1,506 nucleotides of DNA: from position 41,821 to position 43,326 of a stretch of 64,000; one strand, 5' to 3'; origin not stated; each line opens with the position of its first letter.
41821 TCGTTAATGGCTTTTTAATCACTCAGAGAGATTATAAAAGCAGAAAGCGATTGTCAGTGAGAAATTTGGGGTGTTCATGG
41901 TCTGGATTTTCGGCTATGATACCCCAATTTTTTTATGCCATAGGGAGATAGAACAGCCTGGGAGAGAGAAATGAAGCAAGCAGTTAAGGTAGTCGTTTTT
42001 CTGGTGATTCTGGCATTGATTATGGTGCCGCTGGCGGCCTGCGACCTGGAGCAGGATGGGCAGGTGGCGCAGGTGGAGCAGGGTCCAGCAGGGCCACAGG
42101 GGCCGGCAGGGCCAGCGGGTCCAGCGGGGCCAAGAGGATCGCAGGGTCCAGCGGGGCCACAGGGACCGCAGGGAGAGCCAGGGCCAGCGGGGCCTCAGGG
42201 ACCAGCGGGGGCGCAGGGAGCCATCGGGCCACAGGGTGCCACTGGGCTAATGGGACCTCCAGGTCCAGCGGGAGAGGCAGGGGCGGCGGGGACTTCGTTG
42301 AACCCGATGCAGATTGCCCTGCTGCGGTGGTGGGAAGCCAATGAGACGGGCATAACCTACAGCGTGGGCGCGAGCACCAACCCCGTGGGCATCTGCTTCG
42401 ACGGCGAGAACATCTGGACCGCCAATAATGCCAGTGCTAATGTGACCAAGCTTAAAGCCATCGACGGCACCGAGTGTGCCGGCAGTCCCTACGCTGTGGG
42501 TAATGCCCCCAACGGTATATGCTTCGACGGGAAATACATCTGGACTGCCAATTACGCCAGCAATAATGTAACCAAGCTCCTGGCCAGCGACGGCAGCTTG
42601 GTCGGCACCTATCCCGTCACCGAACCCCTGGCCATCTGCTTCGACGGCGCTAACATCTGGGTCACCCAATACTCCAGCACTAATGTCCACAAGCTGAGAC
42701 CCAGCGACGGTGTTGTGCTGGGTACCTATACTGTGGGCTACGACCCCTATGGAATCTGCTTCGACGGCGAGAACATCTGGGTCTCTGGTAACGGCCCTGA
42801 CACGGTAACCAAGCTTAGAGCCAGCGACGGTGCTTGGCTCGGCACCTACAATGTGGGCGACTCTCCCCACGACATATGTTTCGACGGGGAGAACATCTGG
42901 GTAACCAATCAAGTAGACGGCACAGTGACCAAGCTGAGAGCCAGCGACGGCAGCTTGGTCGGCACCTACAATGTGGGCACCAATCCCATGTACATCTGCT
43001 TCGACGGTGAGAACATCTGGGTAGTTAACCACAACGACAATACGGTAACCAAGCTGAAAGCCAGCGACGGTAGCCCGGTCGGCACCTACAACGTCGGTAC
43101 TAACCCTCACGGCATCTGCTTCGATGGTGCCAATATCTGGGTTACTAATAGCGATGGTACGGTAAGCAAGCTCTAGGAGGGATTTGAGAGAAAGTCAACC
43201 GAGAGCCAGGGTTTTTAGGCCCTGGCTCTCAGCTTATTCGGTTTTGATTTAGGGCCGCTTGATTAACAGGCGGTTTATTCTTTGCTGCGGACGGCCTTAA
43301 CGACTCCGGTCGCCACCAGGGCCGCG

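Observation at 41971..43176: Fourth member of the family: same lipoprotein signal and stalk length, but a seven-blade propeller head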

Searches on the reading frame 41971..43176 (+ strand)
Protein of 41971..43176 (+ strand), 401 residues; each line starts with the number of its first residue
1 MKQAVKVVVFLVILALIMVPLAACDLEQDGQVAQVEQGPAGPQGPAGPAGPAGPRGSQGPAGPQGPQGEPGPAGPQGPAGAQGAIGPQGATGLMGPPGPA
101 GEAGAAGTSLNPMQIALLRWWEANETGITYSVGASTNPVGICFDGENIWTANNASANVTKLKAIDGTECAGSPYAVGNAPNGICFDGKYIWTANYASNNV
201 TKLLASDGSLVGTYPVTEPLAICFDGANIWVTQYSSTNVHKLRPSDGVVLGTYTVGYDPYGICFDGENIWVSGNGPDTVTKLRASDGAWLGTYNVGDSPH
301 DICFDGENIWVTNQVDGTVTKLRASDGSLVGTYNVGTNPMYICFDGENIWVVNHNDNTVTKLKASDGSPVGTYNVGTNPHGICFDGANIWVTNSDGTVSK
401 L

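Call 4: search_protein_families(library=pfam, proteins=[window:41971-43173:+], max_evalue=1)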
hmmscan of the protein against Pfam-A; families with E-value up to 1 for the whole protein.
window:41971-43173:+ (401 aa): 8 families
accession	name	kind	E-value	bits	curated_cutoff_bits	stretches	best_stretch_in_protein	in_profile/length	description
PF01391.23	Collagen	-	1.1e-15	57.5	27.2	2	50-108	1-59/60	Collagen triple helix repeat (20 copies)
PF01436.27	NHL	-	7e-06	26.3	20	0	378-394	3-20/28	NHL repeat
PF13360.13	PQQ_2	-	1.3e-05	25.4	27.6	1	186-399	12-220/233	Outer membrane protein assembly factor BamB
PF20055.5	DUF6454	-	0.0034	16.9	22.3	0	247-272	88-112/292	Family of unknown function (DUF6454)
PF03548.22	LolA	-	0.029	14.6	23.6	0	338-361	45-68/165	Outer membrane lipoprotein carrier protein LolA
PF13312.11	DUF4081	-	0.059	14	25.3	0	210-239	3-32/105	Domain of unknown function (DUF4081)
PF08533.16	Glyco_hydro_42C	-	0.072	13.3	21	0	349-372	15-39/58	Beta-galactosidase C-terminal domain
PF10282.15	Lactonase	-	0.3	10.7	21.7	0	170-210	78-121/344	Lactonase, 7-bladed beta-propeller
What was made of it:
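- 42082..42297 (+): Collagen-like stalk: 24 uninterrupted Gly-X-Y triplets (residues 38-109), with Pro in 15 of 24 X positions. It would be about 20.6 nm long as a triple helix (0.286 nm per residue, textbook value). Pfam Collagen E 1.1e-15 (call 4).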

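Call 5: search_protein_families(library=ncbifam, proteins=[window:41971-43173:+], max_evalue=1)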
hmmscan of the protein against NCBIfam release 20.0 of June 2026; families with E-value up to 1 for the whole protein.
window:41971-43173:+ (401 aa): 10 families
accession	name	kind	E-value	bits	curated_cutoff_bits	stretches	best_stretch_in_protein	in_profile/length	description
NF000022.1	stregra_B_VgbA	exception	1.5e-19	70.3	600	5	217-281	225-290/299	streptogramin B lyase Vgb(A)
NF038329.2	gly_rich_SclB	equivalog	1.3e-14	54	325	1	32-108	117-193/442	LPXTG-anchored collagen-like adhesin Scl2/SclB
NF046116.1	adhesin_Lcl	equivalog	1.6e-12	46.7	500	1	34-107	62-135/431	collagen-like adhesin Lcl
NF038330.1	adhesin_SclA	exception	2.8e-12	47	400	1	34-107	122-195/405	LPXTG-anchored collagen-like adhesin Scl1/SclA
TIGR03866.1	PQQ_ABC_repeats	subfamily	1.7e-10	40.5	287.3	2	226-340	10-128/310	PQQ-dependent catabolism-associated beta-propeller protein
NF052340.1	hydrazine_beta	equivalog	5.7e-05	22.3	560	2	302-394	40-136/372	hydrazine synthase subunit beta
NF053768.1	CIS12_fam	equivalog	0.0023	16.7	860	1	298-385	89-176/715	CIS12 family contractile injection system protein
TIGR02276.1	beta_rpt_yvtn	repeat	0.046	13.7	27.85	0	345-385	2-42/42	beta-propeller repeat protein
NF005216.0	PRK06703.1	subfamily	0.054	13.5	127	0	228-257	32-61/151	flavodoxin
NF053572.1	LolA1_Flavo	equivalog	0.39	10.3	100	0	333-360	72-99/214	outer membrane lipoprotein periplasmic chaperone LolA1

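Call 8: find_encoding_contigs(protein=window:41971-43176:+, flank=10000, max_places=6)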
Protein window:41971-43176:+ (401 aa): no gene with exactly this product is on record in the collection.

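Call 12: find_related_loci(query=window:41971-43173:+, collection=genome_contigs, flank=10000)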
Query window:41971-43173:+ (401 aa) in genome_contigs; peptide patterns used: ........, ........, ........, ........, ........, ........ (x = any residue, [..] = any of these).
70 stretches matched a pattern; 61 encode a relative of the query (tblastn E <= 1e-3); 60 distinct loci.
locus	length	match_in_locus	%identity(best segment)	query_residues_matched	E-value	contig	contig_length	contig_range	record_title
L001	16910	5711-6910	66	1-400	3e-156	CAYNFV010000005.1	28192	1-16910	MAG TPA_asm: uncultured Dehalococcoidales bacterium isolate binchicken_co89_434 genome assembly, contig: NODE_2561_lengt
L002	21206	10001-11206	65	1-401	1e-153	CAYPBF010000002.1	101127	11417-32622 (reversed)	MAG TPA_asm: uncultured Dehalococcoidales bacterium isolate binchicken_co294_60 genome assembly, contig: NODE_377_length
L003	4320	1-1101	57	45-401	4e-121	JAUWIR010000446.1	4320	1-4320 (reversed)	MAG: Pseudomonadota bacterium isolate CSMAG_2299 CSMAG_2299_k127_10019240_length_4320_cov_15.3484, whole genome shotgun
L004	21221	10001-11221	52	1-401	4e-109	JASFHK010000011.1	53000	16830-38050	MAG: Dehalococcoidia bacterium isolate D0608M20metaG_Bin_442 D0608M20metaG_FD_scaffold_42_c1, whole genome shotgun seque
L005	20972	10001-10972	51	47-401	1e-106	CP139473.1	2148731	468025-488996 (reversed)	MAG: Dehalogenimonas sp. isolate XYDCF chromosome, complete genome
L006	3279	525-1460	54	74-401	1e-103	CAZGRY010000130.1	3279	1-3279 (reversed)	MAG TPA_asm: uncultured Dehalogenimonas sp. isolate SRP272421_co1_53 genome assembly, contig: NODE_118112_length_3279_co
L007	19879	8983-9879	56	104-401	3e-94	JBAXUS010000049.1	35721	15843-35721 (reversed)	MAG: Planctomycetota bacterium isolate ELA667 MAG667_49, whole genome shotgun sequence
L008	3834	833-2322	54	92-401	4e-94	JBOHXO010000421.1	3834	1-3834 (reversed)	MAG: Chthoniobacterales bacterium isolate H1-B2_metabat2.bin.7 k127_108459, whole genome shotgun sequence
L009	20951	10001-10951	52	86-401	9e-93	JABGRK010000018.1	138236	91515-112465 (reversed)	MAG: Chloroflexi bacterium isolate co234_bin78 NODE_202_length_138236_cov_14.385024, whole genome shotgun sequence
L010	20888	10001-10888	53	104-401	5e-92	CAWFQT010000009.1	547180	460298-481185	MAG: uncultured Acidobacteriaceae bacterium isolate MFD05841.bin.2.209 genome assembly, contig: contig_2141, whole genom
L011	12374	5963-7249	45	37-401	2e-87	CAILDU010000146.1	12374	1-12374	MAG: uncultured Verrucomicrobia subdivision 3 bacterium isolate VK4_bin-0324 genome assembly, contig: bin-0324:146/209,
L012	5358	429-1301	57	129-401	1e-84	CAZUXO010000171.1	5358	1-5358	MAG TPA_asm: uncultured Dehalococcoidales bacterium isolate binchicken_co18_545 genome assembly, contig: k141_1285642, w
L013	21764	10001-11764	53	123-401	3e-84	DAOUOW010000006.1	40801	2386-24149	MAG TPA_asm: Chloroflexota bacterium isolate CSMAG_84 CSMAG_84_k119_43427_length_40801_cov_59.6766, whole genome shotgun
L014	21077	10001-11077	50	104-401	6e-84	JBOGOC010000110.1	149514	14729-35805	MAG: Candidatus Polarisedimenticolia bacterium isolate M3-S_metawrap_bin.237 k127_637115, whole genome shotgun sequence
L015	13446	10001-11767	53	99-401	9e-84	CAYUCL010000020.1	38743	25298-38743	MAG TPA_asm: uncultured Dehalococcoidales bacterium isolate binchicken_co262_239 genome assembly, contig: NODE_862_lengt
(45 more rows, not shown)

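Call 22: search_protein_families(library=phrogs, proteins=[window:41971-43173:+], max_evalue=0.01)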
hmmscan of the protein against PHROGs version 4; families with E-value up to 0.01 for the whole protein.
window:41971-43173:+ (401 aa): 35 families (the best 25 are shown)
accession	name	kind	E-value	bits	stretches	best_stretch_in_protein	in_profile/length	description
phrog_6320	-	tail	1.6e-21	77.8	1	36-109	138-211/745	tail fiber protein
phrog_366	-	tail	8.8e-18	66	1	33-159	307-416/474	tail fiber protein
phrog_8745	-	tail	4.6e-17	61.6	1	36-109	1411-1484/1803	tail fiber protein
phrog_819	-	tail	8.4e-17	61.6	1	36-107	521-592/1024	tail protein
phrog_17587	-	tail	2.1e-16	60.5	1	20-105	336-421/641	tail fiber protein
phrog_5073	-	tail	1.9e-15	57.9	1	36-108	271-343/519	tail fiber protein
phrog_1658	-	unknown function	4.4e-14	53.8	1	28-112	45-129/239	-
phrog_26654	-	unknown function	1.8e-10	41.8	1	35-110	79-154/360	-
phrog_10972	-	tail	2.8e-10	41.2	2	64-113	156-205/343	tail fiber protein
phrog_32123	-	unknown function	2.3e-08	33.8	1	35-107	227-299/532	-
phrog_30509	-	tail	6.6e-08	33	1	35-108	33-115/254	collagen like minor tail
phrog_8166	-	unknown function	2.3e-07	32.3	0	246-277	55-88/100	-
phrog_38806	-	unknown function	3.9e-07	30.7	1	35-107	70-142/285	-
phrog_1806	-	tail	4.9e-07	30.3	1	29-108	103-182/276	collagen like minor tail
phrog_3420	-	unknown function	5.3e-07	28.6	1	39-107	314-381/929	-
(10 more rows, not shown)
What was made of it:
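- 42082..42297 (+): All listed PHROG hits above 33 bits (mostly tail-fibre families) fall in this collagen part (call 22).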

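Call 27: find_homologous_proteins(query=window:41971-43173:+, max_evalue=1e-10)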
Query window:41971-43173:+ (401 aa): 1781 proteins with E <= 1e-10 among 8000 candidates; the best 120 are listed.
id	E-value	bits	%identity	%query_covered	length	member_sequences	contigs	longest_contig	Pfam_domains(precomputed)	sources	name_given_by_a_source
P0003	1.8e-122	428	51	78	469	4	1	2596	PF13360.14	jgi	jgi:YVTN family beta-propeller protein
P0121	9.9e-120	419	50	90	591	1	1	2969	PF01391.24,PF24517.3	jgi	jgi:hypothetical protein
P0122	6.4e-117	410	61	68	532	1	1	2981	PF00226.37,PF01436.28,PF08450.19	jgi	jgi:hypothetical protein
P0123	2.3e-109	385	53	70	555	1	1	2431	-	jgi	jgi:uncharacterized protein (TIGR03437 family)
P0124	3.8e-107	377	57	80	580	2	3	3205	PF01436.28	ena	-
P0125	8.0e-107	376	50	89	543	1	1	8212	PF01391.24,PF24517.3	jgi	jgi:outer membrane protein assembly factor BamB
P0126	7.7e-106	373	51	90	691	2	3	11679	PF02839.20,PF01391.24,PF24517.3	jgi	jgi:YVTN family beta-propeller protein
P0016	1.1e-105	372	51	82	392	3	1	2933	PF01436.28,PF08450.19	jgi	jgi:hypothetical protein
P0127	2.6e-103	365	52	82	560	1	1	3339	PF01391.24,PF20051.5,PF24517.3,PF01436.28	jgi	-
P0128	1.1e-102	363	41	92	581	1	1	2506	-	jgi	jgi:hypothetical protein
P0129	4.0e-101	357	48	91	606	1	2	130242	PF01391.24,PF24517.3,PF01436.28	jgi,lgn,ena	-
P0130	1.5e-100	356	43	92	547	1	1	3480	PF01391.24,PF24517.3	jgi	jgi:Collagen triple helix repeat (20 copies)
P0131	1.1e-99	353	51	89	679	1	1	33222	PF02839.20,PF01391.24,PF24517.3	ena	-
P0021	1.7e-99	352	60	73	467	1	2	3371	PF00754.32,PF22633.4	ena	-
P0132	3.8e-99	351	50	90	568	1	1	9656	PF01391.24,PF24517.3,PF24684.2,PF08450.19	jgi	jgi:collagen triple helix repeat protein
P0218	3.4e-75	272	37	100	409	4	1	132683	PF01391.24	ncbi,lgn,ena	-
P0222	6.0e-74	268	47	86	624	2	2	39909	PF01391.24,PF00754.32,PF22633.4,PF18998.7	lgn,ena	-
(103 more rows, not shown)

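Call 29: search_protein_families(library=pfam, proteins=[P0121, P0126, P0218, P0222], max_evalue=0.001)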
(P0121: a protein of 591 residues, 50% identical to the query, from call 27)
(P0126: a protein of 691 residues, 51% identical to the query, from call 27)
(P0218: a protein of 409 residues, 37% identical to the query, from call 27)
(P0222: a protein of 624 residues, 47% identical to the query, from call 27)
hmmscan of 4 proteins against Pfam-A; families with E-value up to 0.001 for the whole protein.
P0121 (591 aa): 2 families
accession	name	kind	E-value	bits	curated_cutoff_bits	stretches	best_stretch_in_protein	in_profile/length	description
PF24517.2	CBM96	-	4.5e-19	69.3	26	1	41-198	2-157/164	Carbohydrate-binding module family 96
PF01391.23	Collagen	-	2.3e-13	50.2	27.2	2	236-293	1-58/60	Collagen triple helix repeat (20 copies)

P0126 (691 aa): 5 families
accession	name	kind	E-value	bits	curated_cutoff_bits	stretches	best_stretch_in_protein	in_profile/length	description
PF24517.2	CBM96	-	2.2e-22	80.1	26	1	39-190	3-155/164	Carbohydrate-binding module family 96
PF01391.23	Collagen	-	5.5e-14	52.1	27.2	2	342-398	3-59/60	Collagen triple helix repeat (20 copies)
PF02839.19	CBM_5_12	-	2.2e-05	24.8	26.2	0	248-275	2-29/44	Carbohydrate-binding module family 5/12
PF21783.3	YNCE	-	5.2e-05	23.2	27.1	0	425-508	246-331/339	YNCE-like beta-propeller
PF01436.27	NHL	-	0.00047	20.5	20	0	504-527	3-27/28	NHL repeat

P0218 (409 aa): 1 family
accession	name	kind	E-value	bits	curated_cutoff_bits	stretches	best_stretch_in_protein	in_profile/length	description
PF01391.23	Collagen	-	1.4e-06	28.4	27.2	1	62-101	4-43/60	Collagen triple helix repeat (20 copies)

P0222 (624 aa): 4 families
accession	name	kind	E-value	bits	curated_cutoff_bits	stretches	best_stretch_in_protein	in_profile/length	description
PF00754.31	F5_F8_type_C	-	1.8e-18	67.4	28.2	1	37-154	2-124/127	F5/8 type C domain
PF22633.2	F5_F8_type_C_2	-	5.5e-17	62.6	27.8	1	51-140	1-91/91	NedA-like, galactose-binding domain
PF18998.6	Flg_new_2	-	3.7e-10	40.1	23.6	1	169-237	2-71/73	Divergent InlB B-repeat domain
PF01391.23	Collagen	-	1.1e-07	32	27.2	1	287-335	4-52/60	Collagen triple helix repeat (20 copies)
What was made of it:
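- Their N-terminal modules are CBM96, CBM5/12 or discoidin (call 29). Relatives carry CBM96, CBM5/12 or discoidin modules, as carbohydrate-active enzymes do (call 29).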
